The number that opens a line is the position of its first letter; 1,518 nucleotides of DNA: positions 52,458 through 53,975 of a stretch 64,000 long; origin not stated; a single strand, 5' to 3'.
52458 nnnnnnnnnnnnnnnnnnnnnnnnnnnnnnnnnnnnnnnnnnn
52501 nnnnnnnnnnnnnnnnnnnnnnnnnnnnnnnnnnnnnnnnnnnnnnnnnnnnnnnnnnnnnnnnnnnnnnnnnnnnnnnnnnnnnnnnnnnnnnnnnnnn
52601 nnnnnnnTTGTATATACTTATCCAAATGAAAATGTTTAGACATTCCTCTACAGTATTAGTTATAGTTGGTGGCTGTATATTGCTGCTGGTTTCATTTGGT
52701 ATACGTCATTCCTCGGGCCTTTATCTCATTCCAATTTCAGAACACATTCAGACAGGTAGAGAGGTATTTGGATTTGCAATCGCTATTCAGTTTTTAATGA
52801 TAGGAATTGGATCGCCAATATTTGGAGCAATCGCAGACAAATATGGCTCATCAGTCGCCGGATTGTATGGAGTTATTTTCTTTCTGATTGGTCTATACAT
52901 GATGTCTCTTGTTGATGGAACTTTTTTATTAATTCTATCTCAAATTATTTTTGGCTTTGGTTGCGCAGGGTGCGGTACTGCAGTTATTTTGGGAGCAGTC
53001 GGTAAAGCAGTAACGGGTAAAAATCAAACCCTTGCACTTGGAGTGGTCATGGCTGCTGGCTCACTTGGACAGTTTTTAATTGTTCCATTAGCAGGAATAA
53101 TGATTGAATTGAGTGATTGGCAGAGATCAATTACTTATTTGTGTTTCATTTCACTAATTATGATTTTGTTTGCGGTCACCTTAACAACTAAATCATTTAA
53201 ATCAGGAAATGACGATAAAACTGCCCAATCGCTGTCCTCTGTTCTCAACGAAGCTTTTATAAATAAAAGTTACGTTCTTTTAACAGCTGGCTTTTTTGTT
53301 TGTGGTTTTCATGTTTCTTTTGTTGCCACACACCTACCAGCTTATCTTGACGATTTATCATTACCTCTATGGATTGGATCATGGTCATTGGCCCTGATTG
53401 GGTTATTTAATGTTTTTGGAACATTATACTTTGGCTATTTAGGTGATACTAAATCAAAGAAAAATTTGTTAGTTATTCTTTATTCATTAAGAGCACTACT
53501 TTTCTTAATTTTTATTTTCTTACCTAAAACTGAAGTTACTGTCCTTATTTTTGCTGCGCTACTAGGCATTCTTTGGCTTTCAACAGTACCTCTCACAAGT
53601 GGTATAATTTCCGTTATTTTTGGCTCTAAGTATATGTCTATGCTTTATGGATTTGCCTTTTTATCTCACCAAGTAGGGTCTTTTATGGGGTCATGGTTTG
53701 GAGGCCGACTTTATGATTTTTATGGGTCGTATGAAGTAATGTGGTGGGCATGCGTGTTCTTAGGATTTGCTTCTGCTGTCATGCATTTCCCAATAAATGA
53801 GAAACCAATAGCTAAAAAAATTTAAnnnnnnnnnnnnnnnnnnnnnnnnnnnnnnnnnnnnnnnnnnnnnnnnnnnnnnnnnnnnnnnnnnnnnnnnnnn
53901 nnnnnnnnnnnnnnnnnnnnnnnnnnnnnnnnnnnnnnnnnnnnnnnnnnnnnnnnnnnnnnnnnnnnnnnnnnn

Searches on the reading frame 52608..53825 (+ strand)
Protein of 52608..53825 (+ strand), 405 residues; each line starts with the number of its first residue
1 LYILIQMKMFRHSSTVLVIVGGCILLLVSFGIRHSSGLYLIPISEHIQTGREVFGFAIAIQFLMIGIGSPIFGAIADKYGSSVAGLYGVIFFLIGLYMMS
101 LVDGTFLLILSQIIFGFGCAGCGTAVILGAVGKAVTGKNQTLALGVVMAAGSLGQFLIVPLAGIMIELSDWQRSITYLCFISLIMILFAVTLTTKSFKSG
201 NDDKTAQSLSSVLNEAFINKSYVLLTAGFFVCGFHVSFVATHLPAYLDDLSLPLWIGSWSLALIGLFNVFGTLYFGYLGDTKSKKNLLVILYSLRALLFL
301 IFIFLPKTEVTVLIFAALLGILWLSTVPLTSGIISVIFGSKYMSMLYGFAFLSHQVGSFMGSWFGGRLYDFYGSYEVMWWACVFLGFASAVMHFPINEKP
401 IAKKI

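Call 10: search_protein_families(library=pfam, proteins=[window:52608-53825:+])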
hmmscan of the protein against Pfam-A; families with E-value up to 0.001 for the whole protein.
window:52608-53825:+ (405 aa): 2 families
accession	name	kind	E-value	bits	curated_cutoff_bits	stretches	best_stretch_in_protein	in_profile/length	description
PF07690.21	MFS_1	-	2.3e-36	125.8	33.4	1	25-361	5-346/347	Major Facilitator Superfamily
PF12832.13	MFS_1_like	-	1.2e-10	41.5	25.2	1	55-374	37-367/373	MFS_1 like family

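Call 46: find_homologous_proteins(query=window:52608-53825:+, max_evalue=1e-100)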
Query window:52608-53825:+ (405 aa): 693 proteins with E <= 1e-100 among 8000 candidates; the best 120 are listed.
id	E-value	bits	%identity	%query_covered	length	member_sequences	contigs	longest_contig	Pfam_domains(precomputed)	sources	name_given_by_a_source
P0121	7.6e-256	867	100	100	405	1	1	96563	PF12832.14,PF07690.22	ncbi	-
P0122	1.4e-252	856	98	100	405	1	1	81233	PF12832.14,PF07690.22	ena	-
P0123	4.2e-252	855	97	100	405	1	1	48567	PF12832.14,PF07690.22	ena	-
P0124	7.7e-252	854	97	100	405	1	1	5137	PF12832.14,PF07690.22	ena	-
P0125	9.4e-252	854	97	100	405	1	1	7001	PF12832.14,PF07690.22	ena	-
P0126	1.2e-251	853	97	100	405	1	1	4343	PF12832.14,PF07690.22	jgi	-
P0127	1.4e-251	853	97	100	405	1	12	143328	PF12832.14,PF07690.22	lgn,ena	-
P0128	1.7e-251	853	97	100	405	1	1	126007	PF12832.14,PF07690.22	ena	-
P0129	1.7e-251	853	97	100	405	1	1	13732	PF12832.14,PF07690.22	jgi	-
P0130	3.2e-251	852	97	100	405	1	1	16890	PF12832.14,PF07690.22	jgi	-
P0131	5.7e-251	851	97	100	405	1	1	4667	PF12832.14,PF07690.22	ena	-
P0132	7.4e-251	851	97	100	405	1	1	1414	PF12832.14,PF07690.22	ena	-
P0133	2.0e-250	849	99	99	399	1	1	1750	PF12832.14,PF07690.22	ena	-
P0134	2.1e-250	849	98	99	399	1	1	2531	PF12832.14,PF07690.22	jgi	-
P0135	2.5e-250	849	96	100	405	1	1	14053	PF12832.14,PF07690.22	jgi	-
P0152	5.9e-248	841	97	99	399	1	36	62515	PF12832.14,PF07690.22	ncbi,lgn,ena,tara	tara:strand:- start:14 stop:1213 length:1200 start_codon:yes stop_codon:yes gene_type:complete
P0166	2.3e-247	839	96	99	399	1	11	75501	PF12832.14,PF07690.22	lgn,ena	-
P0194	6.8e-211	719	83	98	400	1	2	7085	PF12832.14,PF07690.22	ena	-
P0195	1.0e-210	718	81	98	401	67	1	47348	PF12832.14,PF07690.22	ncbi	-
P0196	4.0e-209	713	81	98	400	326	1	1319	PF12832.14,PF07690.22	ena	-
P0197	1.4e-208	711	81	98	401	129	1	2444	PF12832.14,PF07690.22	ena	-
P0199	2.3e-200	684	79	100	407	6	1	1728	PF12832.14,PF07690.22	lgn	-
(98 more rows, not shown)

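Call 47: find_encoding_contigs(protein=P0195, flank=2500, max_places=6)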
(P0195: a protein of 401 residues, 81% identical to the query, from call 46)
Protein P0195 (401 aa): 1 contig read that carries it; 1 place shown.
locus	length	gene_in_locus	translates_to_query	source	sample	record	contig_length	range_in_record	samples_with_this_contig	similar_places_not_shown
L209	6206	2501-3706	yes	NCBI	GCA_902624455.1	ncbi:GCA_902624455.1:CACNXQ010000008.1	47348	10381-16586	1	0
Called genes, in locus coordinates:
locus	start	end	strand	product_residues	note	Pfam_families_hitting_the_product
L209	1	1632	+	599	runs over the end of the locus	PF00009:GTP_EFTU, PF03144:GTP_EFTU_D2, PF14492:EFG_III (weak), PF00679:EFG_C, PF06421:LepA_C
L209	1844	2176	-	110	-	-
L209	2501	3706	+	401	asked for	PF07690:MFS_1, PF12832:MFS_1_like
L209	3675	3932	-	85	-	-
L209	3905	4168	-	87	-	-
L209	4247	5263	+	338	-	PF00291:PALP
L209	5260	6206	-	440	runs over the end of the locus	PF03109:ABC1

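Call 48: find_encoding_contigs(protein=P0197, flank=2500, max_places=6)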
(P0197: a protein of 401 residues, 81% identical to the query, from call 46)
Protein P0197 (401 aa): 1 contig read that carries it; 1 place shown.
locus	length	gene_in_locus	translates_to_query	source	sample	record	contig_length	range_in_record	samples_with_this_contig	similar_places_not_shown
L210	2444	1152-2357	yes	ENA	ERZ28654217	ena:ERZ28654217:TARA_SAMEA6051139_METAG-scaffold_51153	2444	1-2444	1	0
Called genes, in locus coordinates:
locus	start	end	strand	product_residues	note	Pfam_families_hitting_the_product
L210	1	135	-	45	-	?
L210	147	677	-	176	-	PF01292:Ni_hydr_CYTB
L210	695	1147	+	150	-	PF01322:Cytochrom_C_2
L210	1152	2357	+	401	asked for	PF07690:MFS_1, PF12832:MFS_1_like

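Call 49: find_encoding_contigs(protein=P0199, flank=2500, max_places=6)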
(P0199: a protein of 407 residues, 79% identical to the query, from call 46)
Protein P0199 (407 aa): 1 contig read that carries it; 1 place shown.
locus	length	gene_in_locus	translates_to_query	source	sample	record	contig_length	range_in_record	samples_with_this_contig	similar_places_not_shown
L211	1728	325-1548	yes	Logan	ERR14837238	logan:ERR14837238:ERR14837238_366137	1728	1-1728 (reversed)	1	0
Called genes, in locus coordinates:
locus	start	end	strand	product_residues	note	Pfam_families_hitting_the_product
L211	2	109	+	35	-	?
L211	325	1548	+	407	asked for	PF07690:MFS_1, PF12832:MFS_1_like, PF07690:MFS_1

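Call 52: find_encoding_contigs(protein=P0152, flank=1200, max_places=10)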
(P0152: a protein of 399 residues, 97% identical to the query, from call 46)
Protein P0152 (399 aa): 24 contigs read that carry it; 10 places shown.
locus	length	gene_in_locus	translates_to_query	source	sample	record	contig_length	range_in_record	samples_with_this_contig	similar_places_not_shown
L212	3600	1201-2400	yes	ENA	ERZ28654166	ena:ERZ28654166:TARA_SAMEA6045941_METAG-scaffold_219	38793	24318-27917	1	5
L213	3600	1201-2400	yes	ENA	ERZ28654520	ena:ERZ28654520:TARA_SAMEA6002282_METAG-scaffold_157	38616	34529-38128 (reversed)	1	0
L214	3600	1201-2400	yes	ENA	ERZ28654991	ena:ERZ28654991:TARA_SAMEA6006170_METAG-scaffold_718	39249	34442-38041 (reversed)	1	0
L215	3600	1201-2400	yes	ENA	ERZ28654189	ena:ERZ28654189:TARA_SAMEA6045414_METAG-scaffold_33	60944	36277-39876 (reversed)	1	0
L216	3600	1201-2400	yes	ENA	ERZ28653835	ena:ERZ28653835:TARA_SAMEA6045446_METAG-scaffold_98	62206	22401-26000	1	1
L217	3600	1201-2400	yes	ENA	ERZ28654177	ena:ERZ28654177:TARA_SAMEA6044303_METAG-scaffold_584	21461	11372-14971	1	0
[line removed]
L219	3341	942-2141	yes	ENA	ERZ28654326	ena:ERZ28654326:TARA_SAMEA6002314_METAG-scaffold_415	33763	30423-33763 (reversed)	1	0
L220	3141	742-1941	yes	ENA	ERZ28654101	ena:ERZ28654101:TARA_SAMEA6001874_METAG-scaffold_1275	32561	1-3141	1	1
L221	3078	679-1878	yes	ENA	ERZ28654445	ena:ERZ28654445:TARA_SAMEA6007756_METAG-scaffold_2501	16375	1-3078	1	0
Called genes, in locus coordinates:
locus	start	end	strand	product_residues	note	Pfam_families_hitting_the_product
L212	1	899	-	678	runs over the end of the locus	PF04960:Glutaminase, PF12796:Ank_2 (weak), PF13637:Ank_4 (weak), PF12796:Ank_2, PF13637:Ank_4 (weak), PF13857:Ank_5, PF00023:Ank (weak), PF13637:Ank_4 (weak), +2 more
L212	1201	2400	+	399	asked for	PF07690:MFS_1, PF12832:MFS_1_like, PF07690:MFS_1 (weak)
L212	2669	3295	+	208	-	PF01810:LysE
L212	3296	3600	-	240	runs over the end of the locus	PF17645:Amdase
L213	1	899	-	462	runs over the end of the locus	?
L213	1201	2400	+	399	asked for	PF07690:MFS_1, PF12832:MFS_1_like, PF07690:MFS_1 (weak)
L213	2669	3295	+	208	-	PF01810:LysE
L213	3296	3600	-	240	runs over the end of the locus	PF17645:Amdase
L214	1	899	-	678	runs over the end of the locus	PF04960:Glutaminase, PF12796:Ank_2 (weak), PF13637:Ank_4 (weak), PF12796:Ank_2, PF13637:Ank_4 (weak), PF13857:Ank_5, PF00023:Ank (weak), PF13637:Ank_4 (weak), +2 more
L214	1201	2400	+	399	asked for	PF07690:MFS_1, PF12832:MFS_1_like, PF07690:MFS_1 (weak)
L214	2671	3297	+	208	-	PF01810:LysE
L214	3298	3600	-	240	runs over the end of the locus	PF17645:Amdase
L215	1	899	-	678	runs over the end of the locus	PF04960:Glutaminase, PF12796:Ank_2 (weak), PF13637:Ank_4 (weak), PF12796:Ank_2, PF13637:Ank_4 (weak), PF13857:Ank_5, PF00023:Ank (weak), PF13637:Ank_4 (weak), +1 more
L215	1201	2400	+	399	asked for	PF07690:MFS_1, PF12832:MFS_1_like, PF07690:MFS_1 (weak)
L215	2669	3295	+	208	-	PF01810:LysE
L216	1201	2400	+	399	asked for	PF07690:MFS_1, PF12832:MFS_1_like, PF07690:MFS_1 (weak)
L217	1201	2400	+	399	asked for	PF07690:MFS_1, PF12832:MFS_1_like, PF07690:MFS_1 (weak)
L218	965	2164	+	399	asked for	PF07690:MFS_1, PF12832:MFS_1_like, PF07690:MFS_1 (weak)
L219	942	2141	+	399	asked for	PF07690:MFS_1, PF12832:MFS_1_like, PF07690:MFS_1 (weak)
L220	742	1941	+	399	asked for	PF07690:MFS_1, PF12832:MFS_1_like, PF07690:MFS_1 (weak)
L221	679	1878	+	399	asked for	PF07690:MFS_1, PF12832:MFS_1_like, PF07690:MFS_1 (weak)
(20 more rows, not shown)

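Call 53: find_encoding_contigs(protein=P0166, flank=1200, max_places=10)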
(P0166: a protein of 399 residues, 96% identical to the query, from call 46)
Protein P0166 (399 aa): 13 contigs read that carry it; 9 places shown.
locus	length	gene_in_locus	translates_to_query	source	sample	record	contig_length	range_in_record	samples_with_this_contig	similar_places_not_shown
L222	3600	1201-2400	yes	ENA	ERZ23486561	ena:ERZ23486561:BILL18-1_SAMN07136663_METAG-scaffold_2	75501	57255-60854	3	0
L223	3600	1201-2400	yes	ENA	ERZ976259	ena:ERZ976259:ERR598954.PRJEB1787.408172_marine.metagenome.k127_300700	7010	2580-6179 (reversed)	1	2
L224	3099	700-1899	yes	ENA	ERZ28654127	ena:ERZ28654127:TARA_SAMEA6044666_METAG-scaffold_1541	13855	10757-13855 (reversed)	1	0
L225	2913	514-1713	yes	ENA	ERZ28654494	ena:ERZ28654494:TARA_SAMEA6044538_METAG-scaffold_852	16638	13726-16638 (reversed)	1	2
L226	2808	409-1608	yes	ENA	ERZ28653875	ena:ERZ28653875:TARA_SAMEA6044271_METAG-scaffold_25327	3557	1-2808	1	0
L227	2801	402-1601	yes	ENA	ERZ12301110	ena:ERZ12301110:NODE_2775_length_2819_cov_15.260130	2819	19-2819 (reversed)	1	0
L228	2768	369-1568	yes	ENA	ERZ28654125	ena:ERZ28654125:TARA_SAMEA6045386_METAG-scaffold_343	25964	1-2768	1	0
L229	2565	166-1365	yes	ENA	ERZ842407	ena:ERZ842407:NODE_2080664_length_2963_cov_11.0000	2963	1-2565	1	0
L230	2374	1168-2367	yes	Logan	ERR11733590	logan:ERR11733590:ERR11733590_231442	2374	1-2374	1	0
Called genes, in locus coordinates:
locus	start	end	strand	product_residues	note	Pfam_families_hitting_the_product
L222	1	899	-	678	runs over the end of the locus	PF04960:Glutaminase, PF12796:Ank_2 (weak), PF13637:Ank_4 (weak), PF12796:Ank_2, PF13637:Ank_4 (weak), PF13857:Ank_5, PF00023:Ank (weak), PF13637:Ank_4 (weak), +2 more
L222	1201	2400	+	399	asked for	PF07690:MFS_1, PF12832:MFS_1_like, PF07690:MFS_1 (weak)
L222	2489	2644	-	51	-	-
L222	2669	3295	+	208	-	PF01810:LysE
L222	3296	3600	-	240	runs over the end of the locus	PF17645:Amdase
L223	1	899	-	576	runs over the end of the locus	?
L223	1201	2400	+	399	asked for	PF07690:MFS_1, PF12832:MFS_1_like, PF07690:MFS_1 (weak)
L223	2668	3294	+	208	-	PF01810:LysE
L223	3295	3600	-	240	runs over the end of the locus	PF17645:Amdase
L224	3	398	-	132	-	?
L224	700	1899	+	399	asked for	PF07690:MFS_1, PF12832:MFS_1_like, PF07690:MFS_1 (weak)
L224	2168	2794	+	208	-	PF01810:LysE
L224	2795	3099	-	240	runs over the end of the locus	PF17645:Amdase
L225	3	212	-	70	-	?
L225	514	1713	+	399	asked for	PF07690:MFS_1, PF12832:MFS_1_like, PF07690:MFS_1 (weak)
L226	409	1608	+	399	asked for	PF07690:MFS_1, PF12832:MFS_1_like, PF07690:MFS_1 (weak)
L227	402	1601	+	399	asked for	PF07690:MFS_1, PF12832:MFS_1_like, PF07690:MFS_1 (weak)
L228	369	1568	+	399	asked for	PF07690:MFS_1, PF12832:MFS_1_like, PF07690:MFS_1 (weak)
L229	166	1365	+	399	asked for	PF07690:MFS_1, PF12832:MFS_1_like, PF07690:MFS_1 (weak)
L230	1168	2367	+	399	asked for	PF07690:MFS_1, PF12832:MFS_1_like, PF07690:MFS_1 (weak)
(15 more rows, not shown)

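Call 54: find_encoding_contigs(protein=P0194, flank=1200, max_places=6)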
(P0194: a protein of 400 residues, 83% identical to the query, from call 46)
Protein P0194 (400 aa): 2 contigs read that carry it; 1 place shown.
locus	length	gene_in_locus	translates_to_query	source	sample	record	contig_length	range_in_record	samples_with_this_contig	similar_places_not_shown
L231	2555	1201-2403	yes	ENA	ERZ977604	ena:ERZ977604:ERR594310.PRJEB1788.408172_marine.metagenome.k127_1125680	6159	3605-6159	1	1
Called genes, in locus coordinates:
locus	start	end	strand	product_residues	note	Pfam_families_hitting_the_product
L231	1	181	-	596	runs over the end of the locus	PF01019:G_glu_transpept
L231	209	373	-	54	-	-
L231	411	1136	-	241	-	PF05050:Methyltransf_21 (weak)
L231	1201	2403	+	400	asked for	PF07690:MFS_1, PF12832:MFS_1_like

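Call 73: find_encoding_contigs(protein=P0196, flank=1500, max_places=10)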
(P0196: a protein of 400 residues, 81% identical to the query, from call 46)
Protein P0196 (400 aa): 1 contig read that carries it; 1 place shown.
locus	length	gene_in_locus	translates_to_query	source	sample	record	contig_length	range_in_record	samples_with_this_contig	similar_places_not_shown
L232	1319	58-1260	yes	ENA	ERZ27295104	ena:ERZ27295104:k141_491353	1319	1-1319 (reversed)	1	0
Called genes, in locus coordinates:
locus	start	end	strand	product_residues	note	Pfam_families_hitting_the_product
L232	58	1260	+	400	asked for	PF07690:MFS_1, PF12832:MFS_1_like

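Call 74: list_cluster_members(proteins=[P0195, P0197])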
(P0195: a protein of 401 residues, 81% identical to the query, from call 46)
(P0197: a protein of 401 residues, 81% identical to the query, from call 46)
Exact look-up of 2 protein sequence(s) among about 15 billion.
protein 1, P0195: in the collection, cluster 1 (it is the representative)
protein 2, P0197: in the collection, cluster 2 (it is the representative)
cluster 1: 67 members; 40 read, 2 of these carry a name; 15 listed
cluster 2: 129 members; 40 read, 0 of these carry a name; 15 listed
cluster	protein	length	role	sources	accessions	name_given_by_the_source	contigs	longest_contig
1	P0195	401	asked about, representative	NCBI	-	-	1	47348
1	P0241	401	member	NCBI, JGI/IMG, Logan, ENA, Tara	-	strand:- start:1220 stop:2425 length:1206 start_codon:yes stop_codon:yes ...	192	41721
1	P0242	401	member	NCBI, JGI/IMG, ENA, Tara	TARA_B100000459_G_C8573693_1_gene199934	strand:+ start:65 stop:1270 length:1206 start_codon:yes stop_codon:yes gene_type:complete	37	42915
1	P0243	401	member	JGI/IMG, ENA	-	-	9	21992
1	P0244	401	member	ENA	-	-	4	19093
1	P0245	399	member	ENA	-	-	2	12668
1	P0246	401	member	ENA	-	-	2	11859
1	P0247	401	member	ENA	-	-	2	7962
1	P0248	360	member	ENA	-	-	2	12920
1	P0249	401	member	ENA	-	-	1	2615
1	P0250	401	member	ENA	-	-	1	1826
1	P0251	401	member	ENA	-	-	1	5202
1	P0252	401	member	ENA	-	-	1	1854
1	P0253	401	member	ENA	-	-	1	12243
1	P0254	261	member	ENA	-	-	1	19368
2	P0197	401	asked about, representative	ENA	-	-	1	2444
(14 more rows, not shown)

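Call 75: find_encoding_contigs(protein=P0241, flank=1500, max_places=10)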
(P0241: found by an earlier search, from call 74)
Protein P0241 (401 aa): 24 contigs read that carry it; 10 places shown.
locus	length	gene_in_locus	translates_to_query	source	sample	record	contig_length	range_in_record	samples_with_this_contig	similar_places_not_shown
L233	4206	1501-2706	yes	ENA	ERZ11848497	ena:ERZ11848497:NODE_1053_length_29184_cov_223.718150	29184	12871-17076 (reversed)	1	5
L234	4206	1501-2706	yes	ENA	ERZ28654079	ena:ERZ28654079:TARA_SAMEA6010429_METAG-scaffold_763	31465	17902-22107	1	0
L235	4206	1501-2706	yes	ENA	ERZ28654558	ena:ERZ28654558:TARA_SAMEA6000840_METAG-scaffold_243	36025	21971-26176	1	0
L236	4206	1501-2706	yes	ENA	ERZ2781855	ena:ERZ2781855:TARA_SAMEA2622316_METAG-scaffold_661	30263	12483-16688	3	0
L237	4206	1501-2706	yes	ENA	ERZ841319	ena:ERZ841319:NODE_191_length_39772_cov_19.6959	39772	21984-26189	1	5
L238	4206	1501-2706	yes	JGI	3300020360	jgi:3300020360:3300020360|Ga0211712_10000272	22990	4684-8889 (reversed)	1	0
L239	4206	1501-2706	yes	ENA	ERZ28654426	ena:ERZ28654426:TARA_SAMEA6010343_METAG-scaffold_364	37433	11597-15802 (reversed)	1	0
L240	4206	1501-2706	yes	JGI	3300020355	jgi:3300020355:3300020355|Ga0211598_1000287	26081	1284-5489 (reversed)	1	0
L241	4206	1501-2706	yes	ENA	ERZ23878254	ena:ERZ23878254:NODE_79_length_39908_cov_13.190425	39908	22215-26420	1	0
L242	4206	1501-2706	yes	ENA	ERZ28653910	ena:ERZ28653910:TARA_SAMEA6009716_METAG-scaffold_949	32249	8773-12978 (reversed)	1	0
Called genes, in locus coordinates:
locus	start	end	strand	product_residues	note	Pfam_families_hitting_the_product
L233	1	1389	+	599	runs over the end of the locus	PF00009:GTP_EFTU, PF03144:GTP_EFTU_D2, PF14492:EFG_III (weak), PF00679:EFG_C, PF06421:LepA_C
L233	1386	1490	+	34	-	-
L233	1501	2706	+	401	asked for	PF07690:MFS_1, PF12832:MFS_1_like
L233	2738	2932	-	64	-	-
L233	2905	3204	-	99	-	-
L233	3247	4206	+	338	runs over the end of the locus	PF00291:PALP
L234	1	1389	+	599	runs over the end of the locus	PF00009:GTP_EFTU, PF03144:GTP_EFTU_D2, PF14492:EFG_III (weak), PF00679:EFG_C, PF06421:LepA_C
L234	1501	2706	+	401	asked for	PF07690:MFS_1, PF12832:MFS_1_like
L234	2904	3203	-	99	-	-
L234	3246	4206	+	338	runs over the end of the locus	PF00291:PALP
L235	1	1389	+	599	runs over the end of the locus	PF00009:GTP_EFTU, PF03144:GTP_EFTU_D2, PF14492:EFG_III (weak), PF00679:EFG_C, PF06421:LepA_C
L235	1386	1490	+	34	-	-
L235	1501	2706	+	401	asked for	PF07690:MFS_1, PF12832:MFS_1_like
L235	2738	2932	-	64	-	-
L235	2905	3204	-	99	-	-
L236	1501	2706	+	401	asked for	PF07690:MFS_1, PF12832:MFS_1_like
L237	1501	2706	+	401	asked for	PF07690:MFS_1, PF12832:MFS_1_like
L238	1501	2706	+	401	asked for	PF07690:MFS_1, PF12832:MFS_1_like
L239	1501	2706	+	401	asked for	PF07690:MFS_1, PF12832:MFS_1_like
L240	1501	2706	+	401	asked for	PF07690:MFS_1, PF12832:MFS_1_like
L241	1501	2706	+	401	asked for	PF07690:MFS_1, PF12832:MFS_1_like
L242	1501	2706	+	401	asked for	PF07690:MFS_1, PF12832:MFS_1_like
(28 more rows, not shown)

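Call 87: search_protein_families(library=ncbifam, proteins=[window:52626-53825:+], max_evalue=0.001)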
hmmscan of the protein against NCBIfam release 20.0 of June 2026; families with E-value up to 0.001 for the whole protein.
window:52626-53825:+ (399 aa): 14 families
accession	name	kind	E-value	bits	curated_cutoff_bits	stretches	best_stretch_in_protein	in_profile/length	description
NF049980.1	SfMCT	equivalog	2e-24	86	320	1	12-377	3-376/378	L-lactate MFS transporter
TIGR00890.1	2A0111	subfamily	6.5e-23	81.3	374.85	1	11-377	3-369/377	oxalate/formate antiport family MFS transporter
TIGR04259.1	oxa_formateAnti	equivalog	2.7e-13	49.5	335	1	15-385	7-386/405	oxalate/formate MFS antiporter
TIGR00880.1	2_A_01_02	superfamily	4.5e-11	43.1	131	1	57-185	9-136/141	multidrug resistance protein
NF038246.1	bile_salt_MFS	equivalog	8e-11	41.4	400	1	11-378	4-391/408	conjugated bile salt MFS transporter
NF053813.1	MFS_TcaB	equivalog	1.3e-07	30.8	475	1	52-218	45-213/396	putative multidrug effflux MFS transporter TcaB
NF008963.0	PRK12307.1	equivalog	1.5e-06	27.6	637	1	53-317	60-333/426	MFS transporter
TIGR00895.1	2A0115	subfamily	5.4e-06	25.6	418.55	1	194-362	230-397/398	aromatic acid/H+ symport family MFS transporter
TIGR00891.1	2A0112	subfamily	5.8e-06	25.6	552.9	1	36-189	37-187/405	sialate:H+ symport family MFS transporter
NF038077.1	MFS_export_MxcK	equivalog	0.00018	20.6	525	1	93-316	93-314/405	myxochelin export MFS transporter MxcK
NF040895.2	MFS_effux_SdrM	equivalog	0.00033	19.9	550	1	32-202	27-191/441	multidrug efflux MFS transporter SdrM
NF011571.1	PRK14995.1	subfamily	0.00053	18.8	701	1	56-197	52-190/493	SmvA family efflux MFS transporter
NF033134.0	cmlA_floR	equivalog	0.00071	19.1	450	1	18-223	12-217/388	CmlA/FloR family chloramphenicol efflux MFS transporter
NF003024.0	PRK03893.1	subfamily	0.00081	18.3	604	1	56-187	66-192/497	sialate:H+ symport family MFS transporter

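Call 88: find_encoding_contigs(protein=P0121, flank=200, max_places=2)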
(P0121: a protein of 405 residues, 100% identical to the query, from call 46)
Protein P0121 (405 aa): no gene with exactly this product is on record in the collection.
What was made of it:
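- Tried and rejected: A look-up of the window's own MFS protein was not on record (call 88).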
